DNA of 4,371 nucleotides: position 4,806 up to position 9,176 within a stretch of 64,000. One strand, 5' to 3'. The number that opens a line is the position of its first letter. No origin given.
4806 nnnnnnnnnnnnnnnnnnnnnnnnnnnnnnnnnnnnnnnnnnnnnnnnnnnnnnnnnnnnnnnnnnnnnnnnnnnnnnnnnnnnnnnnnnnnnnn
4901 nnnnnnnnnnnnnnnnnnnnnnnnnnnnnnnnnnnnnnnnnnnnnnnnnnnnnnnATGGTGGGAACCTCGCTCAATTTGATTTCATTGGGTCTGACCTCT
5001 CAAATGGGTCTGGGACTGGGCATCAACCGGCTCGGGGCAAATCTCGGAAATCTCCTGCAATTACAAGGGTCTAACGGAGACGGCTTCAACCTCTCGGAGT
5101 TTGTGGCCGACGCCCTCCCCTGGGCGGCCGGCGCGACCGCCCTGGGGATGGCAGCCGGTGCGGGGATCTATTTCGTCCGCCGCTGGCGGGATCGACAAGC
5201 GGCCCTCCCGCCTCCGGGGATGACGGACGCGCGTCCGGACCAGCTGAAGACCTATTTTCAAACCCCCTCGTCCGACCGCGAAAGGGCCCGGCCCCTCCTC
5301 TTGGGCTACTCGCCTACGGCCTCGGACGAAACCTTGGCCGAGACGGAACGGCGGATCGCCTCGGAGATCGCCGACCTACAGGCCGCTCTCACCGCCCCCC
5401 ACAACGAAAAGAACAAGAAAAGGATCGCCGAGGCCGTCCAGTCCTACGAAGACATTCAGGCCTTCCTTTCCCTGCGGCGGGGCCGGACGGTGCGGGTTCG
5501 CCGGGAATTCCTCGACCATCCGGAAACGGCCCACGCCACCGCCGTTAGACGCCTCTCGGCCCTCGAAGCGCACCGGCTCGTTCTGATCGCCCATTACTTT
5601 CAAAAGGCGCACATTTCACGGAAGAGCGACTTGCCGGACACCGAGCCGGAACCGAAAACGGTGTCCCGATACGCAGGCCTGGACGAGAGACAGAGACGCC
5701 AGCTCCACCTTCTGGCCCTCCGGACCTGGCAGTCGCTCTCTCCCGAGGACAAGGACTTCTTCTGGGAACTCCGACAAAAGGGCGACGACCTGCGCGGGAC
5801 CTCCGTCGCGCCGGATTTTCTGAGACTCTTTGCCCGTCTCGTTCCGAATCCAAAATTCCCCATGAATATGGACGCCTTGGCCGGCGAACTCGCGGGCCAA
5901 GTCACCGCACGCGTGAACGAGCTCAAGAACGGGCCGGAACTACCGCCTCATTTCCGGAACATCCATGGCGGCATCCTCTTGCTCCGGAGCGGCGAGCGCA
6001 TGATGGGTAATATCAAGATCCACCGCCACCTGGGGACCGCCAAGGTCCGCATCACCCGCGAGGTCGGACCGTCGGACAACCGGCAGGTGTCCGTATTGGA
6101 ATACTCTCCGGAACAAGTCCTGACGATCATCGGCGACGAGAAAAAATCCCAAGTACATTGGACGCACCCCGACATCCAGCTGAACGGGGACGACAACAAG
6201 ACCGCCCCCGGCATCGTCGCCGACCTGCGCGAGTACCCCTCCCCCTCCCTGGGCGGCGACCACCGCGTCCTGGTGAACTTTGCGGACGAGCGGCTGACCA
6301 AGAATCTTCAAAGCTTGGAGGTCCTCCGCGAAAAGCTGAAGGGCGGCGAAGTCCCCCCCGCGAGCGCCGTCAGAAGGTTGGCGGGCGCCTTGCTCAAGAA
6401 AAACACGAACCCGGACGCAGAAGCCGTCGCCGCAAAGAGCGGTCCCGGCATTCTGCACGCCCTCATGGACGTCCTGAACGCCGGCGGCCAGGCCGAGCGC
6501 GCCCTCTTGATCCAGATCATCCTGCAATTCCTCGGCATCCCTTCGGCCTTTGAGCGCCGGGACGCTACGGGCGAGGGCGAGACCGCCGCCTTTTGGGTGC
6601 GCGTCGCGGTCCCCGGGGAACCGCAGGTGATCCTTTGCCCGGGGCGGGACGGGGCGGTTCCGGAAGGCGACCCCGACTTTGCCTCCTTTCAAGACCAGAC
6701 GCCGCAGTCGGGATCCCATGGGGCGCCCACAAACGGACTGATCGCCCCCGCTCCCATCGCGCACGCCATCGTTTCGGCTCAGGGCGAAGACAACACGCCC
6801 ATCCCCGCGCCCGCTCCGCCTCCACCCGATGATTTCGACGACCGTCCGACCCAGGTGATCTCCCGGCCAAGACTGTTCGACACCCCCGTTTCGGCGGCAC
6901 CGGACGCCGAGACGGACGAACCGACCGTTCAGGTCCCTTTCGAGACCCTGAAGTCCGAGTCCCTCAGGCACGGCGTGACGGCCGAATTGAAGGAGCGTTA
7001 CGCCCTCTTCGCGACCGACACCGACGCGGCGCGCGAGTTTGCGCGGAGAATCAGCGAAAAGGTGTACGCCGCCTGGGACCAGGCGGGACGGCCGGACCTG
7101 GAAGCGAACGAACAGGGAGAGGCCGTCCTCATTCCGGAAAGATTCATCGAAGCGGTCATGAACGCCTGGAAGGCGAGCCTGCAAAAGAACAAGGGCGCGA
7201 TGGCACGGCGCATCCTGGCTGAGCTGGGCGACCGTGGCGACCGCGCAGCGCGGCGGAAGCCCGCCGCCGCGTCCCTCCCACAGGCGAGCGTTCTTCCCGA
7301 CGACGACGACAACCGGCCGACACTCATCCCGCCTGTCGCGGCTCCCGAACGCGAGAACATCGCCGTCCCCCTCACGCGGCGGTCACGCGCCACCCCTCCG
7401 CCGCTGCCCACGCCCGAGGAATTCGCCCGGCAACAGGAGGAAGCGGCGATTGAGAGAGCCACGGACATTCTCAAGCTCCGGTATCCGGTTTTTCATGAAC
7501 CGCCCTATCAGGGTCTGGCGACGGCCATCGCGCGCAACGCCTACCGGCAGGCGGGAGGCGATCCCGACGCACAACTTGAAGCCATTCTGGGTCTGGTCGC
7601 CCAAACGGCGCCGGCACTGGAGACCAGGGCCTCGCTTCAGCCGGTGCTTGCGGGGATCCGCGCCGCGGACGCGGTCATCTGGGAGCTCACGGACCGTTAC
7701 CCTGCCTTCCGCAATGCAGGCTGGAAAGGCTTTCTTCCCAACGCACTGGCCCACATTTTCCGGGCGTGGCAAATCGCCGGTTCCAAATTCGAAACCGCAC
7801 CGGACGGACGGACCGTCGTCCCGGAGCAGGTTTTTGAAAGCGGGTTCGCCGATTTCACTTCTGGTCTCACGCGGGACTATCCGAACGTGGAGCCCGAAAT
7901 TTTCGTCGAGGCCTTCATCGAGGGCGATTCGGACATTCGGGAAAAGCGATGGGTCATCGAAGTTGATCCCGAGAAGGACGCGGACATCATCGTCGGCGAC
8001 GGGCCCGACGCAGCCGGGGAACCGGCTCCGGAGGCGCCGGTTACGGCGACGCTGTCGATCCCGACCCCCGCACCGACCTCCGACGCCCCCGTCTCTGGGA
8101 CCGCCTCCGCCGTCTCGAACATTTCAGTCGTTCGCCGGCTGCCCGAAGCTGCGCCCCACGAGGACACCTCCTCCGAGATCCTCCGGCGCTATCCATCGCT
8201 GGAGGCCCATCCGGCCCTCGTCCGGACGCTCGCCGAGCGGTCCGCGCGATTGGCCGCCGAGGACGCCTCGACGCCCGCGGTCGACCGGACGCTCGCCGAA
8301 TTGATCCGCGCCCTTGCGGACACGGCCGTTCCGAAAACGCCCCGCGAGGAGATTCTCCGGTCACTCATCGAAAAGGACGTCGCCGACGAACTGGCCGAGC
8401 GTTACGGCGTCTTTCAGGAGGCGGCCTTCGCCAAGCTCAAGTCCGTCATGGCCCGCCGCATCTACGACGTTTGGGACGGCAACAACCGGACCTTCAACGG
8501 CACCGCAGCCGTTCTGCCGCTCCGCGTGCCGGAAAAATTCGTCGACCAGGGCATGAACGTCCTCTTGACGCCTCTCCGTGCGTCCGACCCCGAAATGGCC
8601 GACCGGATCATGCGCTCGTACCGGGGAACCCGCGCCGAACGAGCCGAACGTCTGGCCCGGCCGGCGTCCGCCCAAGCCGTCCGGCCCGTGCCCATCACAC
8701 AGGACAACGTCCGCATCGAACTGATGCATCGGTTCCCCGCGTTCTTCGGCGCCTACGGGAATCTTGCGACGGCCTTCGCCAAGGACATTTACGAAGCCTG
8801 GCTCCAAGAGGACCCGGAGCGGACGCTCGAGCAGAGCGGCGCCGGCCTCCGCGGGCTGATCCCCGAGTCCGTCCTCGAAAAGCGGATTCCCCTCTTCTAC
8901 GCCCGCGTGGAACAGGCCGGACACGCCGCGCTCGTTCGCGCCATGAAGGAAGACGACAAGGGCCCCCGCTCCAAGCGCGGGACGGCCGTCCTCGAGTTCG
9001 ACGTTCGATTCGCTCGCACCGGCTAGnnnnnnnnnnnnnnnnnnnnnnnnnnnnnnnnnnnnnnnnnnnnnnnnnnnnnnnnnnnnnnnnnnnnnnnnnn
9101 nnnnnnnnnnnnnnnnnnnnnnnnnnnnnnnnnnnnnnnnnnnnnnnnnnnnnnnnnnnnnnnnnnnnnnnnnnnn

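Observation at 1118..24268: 23-kb co-directional cluster of eleven ORFan genes with three paralogue families: candidate undescribed envelope or secreted-protein system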

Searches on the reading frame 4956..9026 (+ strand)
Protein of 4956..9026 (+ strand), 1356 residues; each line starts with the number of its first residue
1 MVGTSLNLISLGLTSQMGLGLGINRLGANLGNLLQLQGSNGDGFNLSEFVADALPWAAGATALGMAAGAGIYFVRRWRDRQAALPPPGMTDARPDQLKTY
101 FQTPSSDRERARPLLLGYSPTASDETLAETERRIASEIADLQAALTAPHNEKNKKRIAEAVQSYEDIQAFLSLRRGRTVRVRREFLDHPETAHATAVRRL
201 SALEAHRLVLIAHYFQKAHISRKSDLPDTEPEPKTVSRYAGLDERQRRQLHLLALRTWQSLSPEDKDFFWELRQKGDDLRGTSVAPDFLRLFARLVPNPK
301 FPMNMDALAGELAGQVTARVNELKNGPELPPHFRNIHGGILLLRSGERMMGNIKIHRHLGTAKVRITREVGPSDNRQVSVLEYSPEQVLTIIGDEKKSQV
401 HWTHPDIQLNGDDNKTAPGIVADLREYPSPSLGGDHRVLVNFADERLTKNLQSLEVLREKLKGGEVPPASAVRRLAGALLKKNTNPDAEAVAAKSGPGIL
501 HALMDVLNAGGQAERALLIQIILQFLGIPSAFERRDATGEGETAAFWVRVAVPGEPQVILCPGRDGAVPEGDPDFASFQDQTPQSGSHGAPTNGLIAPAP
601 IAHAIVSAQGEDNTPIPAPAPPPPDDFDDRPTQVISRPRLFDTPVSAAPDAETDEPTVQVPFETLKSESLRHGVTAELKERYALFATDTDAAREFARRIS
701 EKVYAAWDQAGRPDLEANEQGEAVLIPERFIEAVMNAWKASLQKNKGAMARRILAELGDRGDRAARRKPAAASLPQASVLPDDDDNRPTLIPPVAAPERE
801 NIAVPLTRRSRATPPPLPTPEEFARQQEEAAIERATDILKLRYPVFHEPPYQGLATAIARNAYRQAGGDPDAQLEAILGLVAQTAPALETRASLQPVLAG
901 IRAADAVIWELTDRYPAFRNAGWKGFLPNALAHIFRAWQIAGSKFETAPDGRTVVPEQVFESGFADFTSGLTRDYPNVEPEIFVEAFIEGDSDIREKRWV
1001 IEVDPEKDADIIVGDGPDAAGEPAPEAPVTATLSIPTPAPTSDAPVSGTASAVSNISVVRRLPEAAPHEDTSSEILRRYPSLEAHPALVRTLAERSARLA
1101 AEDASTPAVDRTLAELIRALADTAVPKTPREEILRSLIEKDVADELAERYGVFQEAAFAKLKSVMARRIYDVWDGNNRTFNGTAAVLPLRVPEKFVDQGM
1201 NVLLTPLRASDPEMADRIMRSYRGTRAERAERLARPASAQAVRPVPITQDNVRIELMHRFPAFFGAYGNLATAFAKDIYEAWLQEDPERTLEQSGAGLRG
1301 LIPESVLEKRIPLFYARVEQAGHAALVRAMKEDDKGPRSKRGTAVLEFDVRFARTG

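Call 3: search_protein_families(library=pfam, proteins=[window:4956-9026:+], max_evalue=0.1)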
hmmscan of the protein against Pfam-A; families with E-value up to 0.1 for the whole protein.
window:4956-9026:+ (1356 aa): 0 families

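Call 14: search_protein_families(library=ncbifam, proteins=[window:4956-9026:+], max_evalue=1)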
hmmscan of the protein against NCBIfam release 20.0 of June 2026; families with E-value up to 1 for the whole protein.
window:4956-9026:+ (1356 aa): 1 family
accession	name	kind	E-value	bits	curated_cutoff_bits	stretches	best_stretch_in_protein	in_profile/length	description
NF058571.1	GVDTG_CTERM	domain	0.044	14.1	29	1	52-76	19-43/44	GVDTG sorting domain-containing protein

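Call 15: search_protein_families(library=padloc, proteins=[window:4956-9026:+], max_evalue=1)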
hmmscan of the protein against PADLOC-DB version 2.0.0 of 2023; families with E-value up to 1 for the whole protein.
window:4956-9026:+ (1356 aa): 0 families

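Call 34: search_solved_structures(query=window:4956-9026:+, max_evalue=1)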
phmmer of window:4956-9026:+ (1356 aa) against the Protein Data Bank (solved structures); distinct sequences matched with E-value up to 1: 0.

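Call 106: search_protein_families(library=phrogs, proteins=[window:4956-9026:+], max_evalue=0.1)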
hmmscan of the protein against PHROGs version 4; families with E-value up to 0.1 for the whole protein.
window:4956-9026:+ (1356 aa): 0 families

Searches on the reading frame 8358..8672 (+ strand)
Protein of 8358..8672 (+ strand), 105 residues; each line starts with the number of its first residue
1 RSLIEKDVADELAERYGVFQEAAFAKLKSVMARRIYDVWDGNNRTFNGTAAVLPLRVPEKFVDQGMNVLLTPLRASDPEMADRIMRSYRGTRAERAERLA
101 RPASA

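Call 94: find_homologous_proteins(query=A7, max_evalue=0.001)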
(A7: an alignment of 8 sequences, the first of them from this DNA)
Query A7 (8 sequences) (105 aa, profile of the alignment): 2 proteins with E <= 0.001 among 4133 candidates.
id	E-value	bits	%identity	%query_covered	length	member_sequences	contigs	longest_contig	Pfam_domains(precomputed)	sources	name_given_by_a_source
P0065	2.7e-33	132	86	47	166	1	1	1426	-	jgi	jgi:hypothetical protein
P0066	5.0e-7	48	25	92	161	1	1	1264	-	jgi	jgi:hypothetical protein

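Call 105: search_solved_structures(query=A7, max_evalue=10)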
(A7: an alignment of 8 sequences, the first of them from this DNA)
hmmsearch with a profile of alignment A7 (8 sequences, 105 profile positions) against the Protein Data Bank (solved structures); distinct sequences matched with E-value up to 10: 3.
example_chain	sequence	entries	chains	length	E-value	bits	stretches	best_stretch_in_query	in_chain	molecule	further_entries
9kea_A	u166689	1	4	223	0.062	16.6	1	24-103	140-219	FMN-binding negative transcriptional regulator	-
5ez1_A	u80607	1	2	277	1.5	12.2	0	44-76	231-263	Putative peptidyl-prolyl cis-trans isomerase HP_0175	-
6bhf_A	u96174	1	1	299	2.2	11.6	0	44-75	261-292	Putative peptidyl-prolyl cis-trans isomerase HP_0175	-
